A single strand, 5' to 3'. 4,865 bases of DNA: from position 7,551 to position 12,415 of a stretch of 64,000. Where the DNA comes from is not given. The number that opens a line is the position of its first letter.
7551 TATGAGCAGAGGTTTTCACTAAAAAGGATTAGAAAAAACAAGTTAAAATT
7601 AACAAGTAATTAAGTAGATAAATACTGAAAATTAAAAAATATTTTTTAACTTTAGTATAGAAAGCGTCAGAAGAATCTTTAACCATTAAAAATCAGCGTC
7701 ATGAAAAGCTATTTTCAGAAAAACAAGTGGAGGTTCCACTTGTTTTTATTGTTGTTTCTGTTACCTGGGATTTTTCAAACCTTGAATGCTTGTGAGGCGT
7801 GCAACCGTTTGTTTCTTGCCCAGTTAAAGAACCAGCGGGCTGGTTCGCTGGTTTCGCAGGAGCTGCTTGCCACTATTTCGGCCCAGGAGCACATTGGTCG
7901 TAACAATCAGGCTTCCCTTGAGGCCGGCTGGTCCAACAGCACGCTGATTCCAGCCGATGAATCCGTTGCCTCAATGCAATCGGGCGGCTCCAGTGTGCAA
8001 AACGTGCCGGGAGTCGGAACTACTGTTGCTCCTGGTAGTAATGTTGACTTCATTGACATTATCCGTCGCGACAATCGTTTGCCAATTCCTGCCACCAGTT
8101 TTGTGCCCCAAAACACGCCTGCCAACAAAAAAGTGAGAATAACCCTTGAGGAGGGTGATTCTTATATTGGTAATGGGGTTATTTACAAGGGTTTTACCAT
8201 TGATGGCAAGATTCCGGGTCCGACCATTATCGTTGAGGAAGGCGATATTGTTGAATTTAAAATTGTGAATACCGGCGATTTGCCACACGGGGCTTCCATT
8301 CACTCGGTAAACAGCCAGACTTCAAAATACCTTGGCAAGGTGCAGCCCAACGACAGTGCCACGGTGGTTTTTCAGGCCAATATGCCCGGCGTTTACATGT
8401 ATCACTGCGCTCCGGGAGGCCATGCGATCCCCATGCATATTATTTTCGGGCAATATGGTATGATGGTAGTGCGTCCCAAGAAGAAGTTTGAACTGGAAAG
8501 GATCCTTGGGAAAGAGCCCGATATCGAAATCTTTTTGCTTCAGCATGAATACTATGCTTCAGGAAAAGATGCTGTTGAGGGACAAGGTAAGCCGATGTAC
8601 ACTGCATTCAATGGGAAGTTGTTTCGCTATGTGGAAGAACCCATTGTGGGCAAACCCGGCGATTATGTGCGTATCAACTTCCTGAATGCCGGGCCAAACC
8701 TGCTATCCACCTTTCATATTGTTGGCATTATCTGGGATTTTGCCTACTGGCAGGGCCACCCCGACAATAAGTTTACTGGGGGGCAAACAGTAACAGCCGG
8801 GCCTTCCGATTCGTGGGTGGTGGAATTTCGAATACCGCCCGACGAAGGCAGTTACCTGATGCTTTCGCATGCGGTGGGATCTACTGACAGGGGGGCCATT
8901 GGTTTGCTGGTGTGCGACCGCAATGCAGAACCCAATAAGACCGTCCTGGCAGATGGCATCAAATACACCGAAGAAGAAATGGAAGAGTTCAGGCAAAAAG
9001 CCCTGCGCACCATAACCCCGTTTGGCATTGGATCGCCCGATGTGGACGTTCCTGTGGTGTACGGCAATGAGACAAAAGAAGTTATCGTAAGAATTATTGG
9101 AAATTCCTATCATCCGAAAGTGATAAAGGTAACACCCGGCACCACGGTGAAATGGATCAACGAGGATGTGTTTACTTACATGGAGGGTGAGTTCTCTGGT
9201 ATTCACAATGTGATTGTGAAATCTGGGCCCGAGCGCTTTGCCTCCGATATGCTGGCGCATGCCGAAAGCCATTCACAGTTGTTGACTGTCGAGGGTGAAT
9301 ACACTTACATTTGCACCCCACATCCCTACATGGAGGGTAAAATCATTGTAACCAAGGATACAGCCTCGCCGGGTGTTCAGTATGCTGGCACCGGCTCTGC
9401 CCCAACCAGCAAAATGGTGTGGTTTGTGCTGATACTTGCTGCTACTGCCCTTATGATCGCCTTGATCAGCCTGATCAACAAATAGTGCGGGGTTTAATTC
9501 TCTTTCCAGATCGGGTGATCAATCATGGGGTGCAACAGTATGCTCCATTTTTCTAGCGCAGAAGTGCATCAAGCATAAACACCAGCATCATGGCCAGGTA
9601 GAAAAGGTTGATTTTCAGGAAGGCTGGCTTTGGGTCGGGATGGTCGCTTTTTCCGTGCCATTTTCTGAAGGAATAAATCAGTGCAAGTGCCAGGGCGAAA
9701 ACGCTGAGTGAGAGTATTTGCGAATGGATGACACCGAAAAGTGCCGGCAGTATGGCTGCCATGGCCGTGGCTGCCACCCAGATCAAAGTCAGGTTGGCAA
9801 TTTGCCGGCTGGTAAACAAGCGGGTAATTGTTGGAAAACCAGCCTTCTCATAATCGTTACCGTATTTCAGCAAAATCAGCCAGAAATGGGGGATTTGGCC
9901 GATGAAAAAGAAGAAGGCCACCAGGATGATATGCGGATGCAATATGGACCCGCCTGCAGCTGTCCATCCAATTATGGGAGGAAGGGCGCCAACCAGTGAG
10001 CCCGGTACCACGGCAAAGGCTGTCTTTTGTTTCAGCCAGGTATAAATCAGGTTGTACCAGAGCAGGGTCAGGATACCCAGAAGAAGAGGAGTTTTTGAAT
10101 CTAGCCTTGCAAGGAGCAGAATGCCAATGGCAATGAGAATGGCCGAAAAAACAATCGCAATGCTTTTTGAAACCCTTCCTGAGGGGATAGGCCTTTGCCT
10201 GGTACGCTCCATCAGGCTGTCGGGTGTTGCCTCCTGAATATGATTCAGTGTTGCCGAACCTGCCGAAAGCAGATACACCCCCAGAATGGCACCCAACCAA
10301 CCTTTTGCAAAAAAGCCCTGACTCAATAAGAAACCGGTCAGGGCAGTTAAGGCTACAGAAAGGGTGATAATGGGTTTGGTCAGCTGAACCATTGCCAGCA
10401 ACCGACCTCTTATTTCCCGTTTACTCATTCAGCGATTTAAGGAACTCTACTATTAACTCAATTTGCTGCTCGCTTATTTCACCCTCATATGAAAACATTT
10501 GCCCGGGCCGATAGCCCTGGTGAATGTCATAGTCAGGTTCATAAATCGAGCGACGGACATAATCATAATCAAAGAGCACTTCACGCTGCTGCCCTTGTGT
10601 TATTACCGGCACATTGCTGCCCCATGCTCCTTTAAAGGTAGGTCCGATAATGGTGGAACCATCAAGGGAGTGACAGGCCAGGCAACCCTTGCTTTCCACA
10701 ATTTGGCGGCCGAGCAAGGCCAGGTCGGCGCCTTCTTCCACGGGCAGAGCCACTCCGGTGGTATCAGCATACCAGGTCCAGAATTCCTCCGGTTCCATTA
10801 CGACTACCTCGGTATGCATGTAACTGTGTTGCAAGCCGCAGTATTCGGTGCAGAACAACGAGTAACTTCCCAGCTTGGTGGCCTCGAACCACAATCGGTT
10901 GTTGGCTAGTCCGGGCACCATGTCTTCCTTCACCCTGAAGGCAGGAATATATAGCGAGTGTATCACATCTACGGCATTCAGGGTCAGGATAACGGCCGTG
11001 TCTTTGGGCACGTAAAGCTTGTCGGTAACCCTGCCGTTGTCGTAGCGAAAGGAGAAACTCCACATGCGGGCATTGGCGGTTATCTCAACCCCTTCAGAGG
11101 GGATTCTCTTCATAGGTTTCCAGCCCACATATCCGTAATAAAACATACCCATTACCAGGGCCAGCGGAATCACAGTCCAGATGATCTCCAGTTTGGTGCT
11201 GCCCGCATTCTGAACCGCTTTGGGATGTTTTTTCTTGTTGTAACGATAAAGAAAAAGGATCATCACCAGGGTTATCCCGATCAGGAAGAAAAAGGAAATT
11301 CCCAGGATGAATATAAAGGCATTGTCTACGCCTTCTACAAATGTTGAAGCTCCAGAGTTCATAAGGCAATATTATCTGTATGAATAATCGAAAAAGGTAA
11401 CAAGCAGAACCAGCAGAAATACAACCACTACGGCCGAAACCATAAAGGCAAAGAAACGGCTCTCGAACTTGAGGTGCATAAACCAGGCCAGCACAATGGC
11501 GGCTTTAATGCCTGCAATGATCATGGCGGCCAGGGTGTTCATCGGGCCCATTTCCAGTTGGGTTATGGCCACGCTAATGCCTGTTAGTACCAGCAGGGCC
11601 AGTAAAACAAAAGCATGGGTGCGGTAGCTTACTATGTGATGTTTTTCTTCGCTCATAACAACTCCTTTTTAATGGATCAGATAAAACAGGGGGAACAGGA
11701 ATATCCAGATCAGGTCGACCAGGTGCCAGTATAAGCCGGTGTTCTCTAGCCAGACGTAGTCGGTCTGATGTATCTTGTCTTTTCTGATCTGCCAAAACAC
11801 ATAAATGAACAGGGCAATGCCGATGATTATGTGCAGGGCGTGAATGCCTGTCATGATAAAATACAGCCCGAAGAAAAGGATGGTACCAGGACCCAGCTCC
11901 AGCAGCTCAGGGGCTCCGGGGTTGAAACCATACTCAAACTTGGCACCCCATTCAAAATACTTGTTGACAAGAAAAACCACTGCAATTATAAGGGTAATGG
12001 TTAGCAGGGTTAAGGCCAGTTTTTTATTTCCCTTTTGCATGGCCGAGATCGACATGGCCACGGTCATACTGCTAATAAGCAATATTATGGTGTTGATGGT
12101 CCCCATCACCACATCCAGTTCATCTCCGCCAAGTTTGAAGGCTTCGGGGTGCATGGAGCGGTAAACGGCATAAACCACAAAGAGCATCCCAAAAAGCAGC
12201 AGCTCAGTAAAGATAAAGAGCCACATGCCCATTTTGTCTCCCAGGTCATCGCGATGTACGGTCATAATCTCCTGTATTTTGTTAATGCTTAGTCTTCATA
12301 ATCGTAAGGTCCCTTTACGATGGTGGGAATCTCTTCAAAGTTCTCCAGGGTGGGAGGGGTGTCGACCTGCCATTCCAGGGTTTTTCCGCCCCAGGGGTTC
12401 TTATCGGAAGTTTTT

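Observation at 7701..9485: NirK-like protein with altered active site, tethered cupredoxin and anchors at both ends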

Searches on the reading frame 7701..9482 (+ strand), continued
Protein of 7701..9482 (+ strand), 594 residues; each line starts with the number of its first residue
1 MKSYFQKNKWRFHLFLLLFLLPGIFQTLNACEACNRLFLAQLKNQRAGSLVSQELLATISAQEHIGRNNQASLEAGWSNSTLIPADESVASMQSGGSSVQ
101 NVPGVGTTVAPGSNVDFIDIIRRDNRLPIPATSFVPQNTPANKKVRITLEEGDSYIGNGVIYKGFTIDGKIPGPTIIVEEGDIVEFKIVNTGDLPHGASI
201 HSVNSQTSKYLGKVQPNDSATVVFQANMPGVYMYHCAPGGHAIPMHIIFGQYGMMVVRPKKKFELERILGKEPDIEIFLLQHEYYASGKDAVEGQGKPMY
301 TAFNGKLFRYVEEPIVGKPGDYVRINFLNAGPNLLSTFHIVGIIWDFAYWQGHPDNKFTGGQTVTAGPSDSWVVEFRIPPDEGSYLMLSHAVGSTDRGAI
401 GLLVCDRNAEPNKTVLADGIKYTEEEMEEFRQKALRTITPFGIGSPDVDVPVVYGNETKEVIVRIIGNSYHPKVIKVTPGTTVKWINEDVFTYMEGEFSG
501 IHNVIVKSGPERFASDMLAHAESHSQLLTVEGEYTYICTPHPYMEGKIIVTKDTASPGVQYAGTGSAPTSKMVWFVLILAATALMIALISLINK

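Call 63: fold_search(model_id=the predicted structure, library=pdb)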
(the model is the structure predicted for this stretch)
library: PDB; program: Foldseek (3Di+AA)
matches with E <= 10: 1835; with E <= 0.001: 676
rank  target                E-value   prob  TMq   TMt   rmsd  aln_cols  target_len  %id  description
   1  6hbe_A                2.3e-56  1.00  0.65  0.91   2.1       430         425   42  Cu-containing nitrite reductase (NirK) from Thermus scotoductus SA-01 (released 2019-01-23)
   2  6hbe_C                6.6e-55  1.00  0.65  0.90   2.3       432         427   43  Cu-containing nitrite reductase (NirK) from Thermus scotoductus SA-01 (released 2019-01-23)
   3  9cck_A                1.2e-30  1.00  0.42  0.59  10.5       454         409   22  Multi-copper oxidase with a C-terminal cupredoxin domain from Nitrosopumilus maritimus (released 2025-02-05)
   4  3wia_I                1.1e-27  1.00  0.42  0.89   2.1       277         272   34  Crystal structure of the N-terminal 1-37 residues deleted mutant of Geobacillus copper nitrite reductase (released 2014-07-23)
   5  3wia_A                1.5e-27  1.00  0.41  0.88   2.1       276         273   34  Crystal structure of the N-terminal 1-37 residues deleted mutant of Geobacillus copper nitrite reductase (released 2014-07-23)
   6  9kws                  1.3e-26  1.00  0.42  0.81   5.6       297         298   33  D98N mutant of a copper-containing nitrite reductase from Geobacillus thermodenitrificans (released 2025-06-11)
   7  4zk8                  1.3e-26  1.00  0.41  0.81   5.6       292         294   33  Copper-containing nitrite reductase from thermophilic bacterium Geobacillus thermodenitrificans (Re-refined) (released 2015-05-20)
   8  3x1e                  1.4e-26  1.00  0.42  0.82   5.5       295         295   32  Structure of copper-containing nitrite reductase from Geobacillus thermodenitrificans without chloride (released 2015-11-18)
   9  3wi9                  1.4e-26  1.00  0.42  0.80   5.5       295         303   32  Crystal structure of copper nitrite reductase from Geobacillus kaustophilus (released 2014-07-23)
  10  3wkq                  2.3e-26  1.00  0.42  0.81   7.2       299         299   32  Copper-containing nitrite reductase from Geobacillus thermodenitrificans in complex with formate (released 2013-12-11)
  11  3x1f                  2.4e-26  1.00  0.42  0.82   7.2       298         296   32  H294M mutant of copper-containing nitrite reductase from Geobacillus thermodenitrificans (released 2015-11-18)
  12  3x1n                  2.7e-26  1.00  0.42  0.81   5.6       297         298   33  Nitrite-bound thermostable copper nitrite reductase at 320 K (released 2015-01-21)
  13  9kvm                  2.8e-26  1.00  0.42  0.81   5.6       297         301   33  Neutron and X-ray joint refined structure of a copper-containing nitrite reductase (C135A mutant) in complex with format (released 2025-06-11)
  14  9kwt                  3.6e-26  1.00  0.42  0.81   5.6       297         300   33  Structure of a copper-containing nitrite reductase (D98N/G136A mutant) from Geobacillus thermodenitrificans (released 2025-06-11)
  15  3wkp                  4.5e-26  1.00  0.42  0.82   5.5       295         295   32  C135A mutant of Geobacillus thermodenitrificans copper-containing nitrite reductase in complex with nitrite (released 2013-12-11)
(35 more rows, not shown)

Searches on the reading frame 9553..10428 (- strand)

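Call 17: search_protein_families(library=pfam, proteins=[window:9553-10428:-], max_evalue=0.001)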
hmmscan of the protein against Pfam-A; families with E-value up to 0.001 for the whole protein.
window:9553-10428:- (291 aa): 1 family
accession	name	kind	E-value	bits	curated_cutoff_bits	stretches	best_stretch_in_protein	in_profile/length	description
PF01040.23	UbiA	-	6.3e-44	150.6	34.2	1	26-272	2-246/250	UbiA prenyltransferase family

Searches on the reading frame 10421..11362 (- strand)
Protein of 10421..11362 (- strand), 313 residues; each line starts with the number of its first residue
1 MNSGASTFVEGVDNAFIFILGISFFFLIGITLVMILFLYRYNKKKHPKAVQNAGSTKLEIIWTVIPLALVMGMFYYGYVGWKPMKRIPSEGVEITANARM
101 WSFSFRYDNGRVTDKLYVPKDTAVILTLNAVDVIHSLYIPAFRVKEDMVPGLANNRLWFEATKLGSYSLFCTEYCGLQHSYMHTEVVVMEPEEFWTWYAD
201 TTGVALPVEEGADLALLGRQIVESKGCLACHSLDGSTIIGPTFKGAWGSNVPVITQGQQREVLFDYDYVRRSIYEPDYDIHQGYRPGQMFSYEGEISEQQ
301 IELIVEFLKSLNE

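Call 17: search_protein_families(library=pfam, proteins=[window:10421-11362:-], max_evalue=0.001)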
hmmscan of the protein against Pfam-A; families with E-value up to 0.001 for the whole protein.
window:10421-11362:- (313 aa): 3 families
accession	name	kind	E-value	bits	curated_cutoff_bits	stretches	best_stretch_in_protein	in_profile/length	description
PF00116.26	COX2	-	8.3e-14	52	22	1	112-184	44-115/120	Cytochrome C oxidase subunit II, periplasmic domain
PF02790.20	COX2_TM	-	1.7e-09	38.2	22.8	1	2-71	9-79/88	Cytochrome C oxidase subunit II, transmembrane domain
PF00034.26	Cytochrom_C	-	5.3e-07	31.3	21.3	1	217-311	3-89/90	Cytochrome c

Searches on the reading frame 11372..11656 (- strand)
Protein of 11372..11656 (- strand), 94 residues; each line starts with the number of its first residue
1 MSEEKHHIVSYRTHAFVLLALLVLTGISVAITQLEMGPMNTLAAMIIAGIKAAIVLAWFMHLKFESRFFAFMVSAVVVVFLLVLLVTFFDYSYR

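Call 17: search_protein_families(library=pfam, proteins=[window:11372-11656:-], max_evalue=0.001)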
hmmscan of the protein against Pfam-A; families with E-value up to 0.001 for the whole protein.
window:11372-11656:- (94 aa): 1 family
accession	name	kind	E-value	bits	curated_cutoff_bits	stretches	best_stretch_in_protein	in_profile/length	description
PF03626.19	COX4_pro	-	2.8e-11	44.1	28.9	1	17-83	3-70/72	Prokaryotic Cytochrome C oxidase subunit IV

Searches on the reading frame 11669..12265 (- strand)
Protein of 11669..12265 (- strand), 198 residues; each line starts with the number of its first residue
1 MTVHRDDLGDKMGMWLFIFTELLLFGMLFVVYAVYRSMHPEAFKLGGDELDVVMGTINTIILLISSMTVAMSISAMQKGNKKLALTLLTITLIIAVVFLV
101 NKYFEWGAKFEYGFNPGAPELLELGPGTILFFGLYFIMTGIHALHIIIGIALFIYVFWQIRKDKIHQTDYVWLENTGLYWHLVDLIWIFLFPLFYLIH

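Call 17: search_protein_families(library=pfam, proteins=[window:11669-12265:-], max_evalue=0.001)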
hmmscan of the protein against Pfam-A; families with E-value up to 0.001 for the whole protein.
window:11669-12265:- (198 aa): 1 family
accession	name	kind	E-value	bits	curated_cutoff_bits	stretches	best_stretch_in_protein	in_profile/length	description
PF00510.24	COX3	-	2.4e-19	70.7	23.8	1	9-196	75-255/258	Cytochrome c oxidase subunit III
